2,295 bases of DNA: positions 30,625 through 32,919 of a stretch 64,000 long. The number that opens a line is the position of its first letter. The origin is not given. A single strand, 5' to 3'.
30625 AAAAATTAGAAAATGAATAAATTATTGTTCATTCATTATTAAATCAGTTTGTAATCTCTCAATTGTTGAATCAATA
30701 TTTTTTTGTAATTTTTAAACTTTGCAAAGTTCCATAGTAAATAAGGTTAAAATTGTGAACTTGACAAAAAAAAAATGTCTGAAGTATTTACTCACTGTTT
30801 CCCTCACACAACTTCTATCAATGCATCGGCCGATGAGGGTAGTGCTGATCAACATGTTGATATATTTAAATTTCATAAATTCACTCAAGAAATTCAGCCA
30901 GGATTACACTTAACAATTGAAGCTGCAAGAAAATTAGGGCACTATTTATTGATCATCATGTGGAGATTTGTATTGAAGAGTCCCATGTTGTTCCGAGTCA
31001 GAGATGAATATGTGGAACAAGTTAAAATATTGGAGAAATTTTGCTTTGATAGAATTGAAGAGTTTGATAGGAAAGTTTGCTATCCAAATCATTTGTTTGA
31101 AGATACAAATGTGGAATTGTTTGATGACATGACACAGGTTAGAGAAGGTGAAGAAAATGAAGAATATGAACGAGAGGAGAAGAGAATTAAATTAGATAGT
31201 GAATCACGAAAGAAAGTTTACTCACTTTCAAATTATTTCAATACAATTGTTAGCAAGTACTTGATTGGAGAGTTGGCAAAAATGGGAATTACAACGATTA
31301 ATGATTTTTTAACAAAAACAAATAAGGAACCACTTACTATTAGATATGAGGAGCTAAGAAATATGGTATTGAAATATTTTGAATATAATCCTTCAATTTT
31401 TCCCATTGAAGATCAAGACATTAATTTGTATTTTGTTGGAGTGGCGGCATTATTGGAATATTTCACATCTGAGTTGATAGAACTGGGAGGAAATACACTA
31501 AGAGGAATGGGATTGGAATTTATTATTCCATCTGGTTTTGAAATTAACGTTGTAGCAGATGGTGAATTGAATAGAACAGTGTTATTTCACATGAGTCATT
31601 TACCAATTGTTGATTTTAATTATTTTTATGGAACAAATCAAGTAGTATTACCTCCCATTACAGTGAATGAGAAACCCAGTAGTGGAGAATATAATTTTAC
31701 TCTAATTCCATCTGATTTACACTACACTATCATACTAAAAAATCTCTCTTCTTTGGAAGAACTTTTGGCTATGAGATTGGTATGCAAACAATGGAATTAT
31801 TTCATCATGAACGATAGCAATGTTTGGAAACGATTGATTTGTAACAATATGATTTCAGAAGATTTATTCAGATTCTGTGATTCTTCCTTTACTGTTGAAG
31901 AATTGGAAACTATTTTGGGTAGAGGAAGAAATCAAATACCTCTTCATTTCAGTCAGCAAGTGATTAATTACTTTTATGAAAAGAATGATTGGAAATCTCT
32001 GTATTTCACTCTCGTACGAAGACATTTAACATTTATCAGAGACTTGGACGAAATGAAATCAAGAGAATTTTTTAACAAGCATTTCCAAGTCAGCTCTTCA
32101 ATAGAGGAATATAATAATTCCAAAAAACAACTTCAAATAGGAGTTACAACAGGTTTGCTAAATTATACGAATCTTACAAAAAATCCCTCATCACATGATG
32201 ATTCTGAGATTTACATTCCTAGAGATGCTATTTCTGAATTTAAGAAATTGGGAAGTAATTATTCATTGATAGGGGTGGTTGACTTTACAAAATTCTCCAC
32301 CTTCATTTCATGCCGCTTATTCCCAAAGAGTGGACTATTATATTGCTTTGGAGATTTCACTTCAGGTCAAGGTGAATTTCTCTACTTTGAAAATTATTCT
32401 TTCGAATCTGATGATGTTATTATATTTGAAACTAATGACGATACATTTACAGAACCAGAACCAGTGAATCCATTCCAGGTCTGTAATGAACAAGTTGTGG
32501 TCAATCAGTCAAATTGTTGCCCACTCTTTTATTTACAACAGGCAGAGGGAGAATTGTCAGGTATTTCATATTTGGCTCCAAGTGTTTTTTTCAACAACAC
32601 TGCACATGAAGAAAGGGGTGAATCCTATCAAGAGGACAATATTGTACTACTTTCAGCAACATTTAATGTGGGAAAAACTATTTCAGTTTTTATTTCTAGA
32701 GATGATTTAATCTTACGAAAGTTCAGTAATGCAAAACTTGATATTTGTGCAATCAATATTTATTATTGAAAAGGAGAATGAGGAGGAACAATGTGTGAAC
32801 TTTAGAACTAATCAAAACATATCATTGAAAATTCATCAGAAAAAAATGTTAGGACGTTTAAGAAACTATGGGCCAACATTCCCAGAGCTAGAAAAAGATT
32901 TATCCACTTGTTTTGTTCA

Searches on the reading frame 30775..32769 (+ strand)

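Call 4: search_protein_families(library=pfam, proteins=[window:30775-32769:+], max_evalue=0.01)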
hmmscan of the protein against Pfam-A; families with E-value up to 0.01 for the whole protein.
window:30775-32769:+ (664 aa): 2 families
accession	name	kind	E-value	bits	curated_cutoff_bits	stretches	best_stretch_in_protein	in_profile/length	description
PF12937.12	F-box-like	-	4.1e-06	26.9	24.3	1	320-355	12-45/47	F-box-like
PF00646.38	F-box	-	0.0023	18.2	20.5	1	320-349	12-40/43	F-box domain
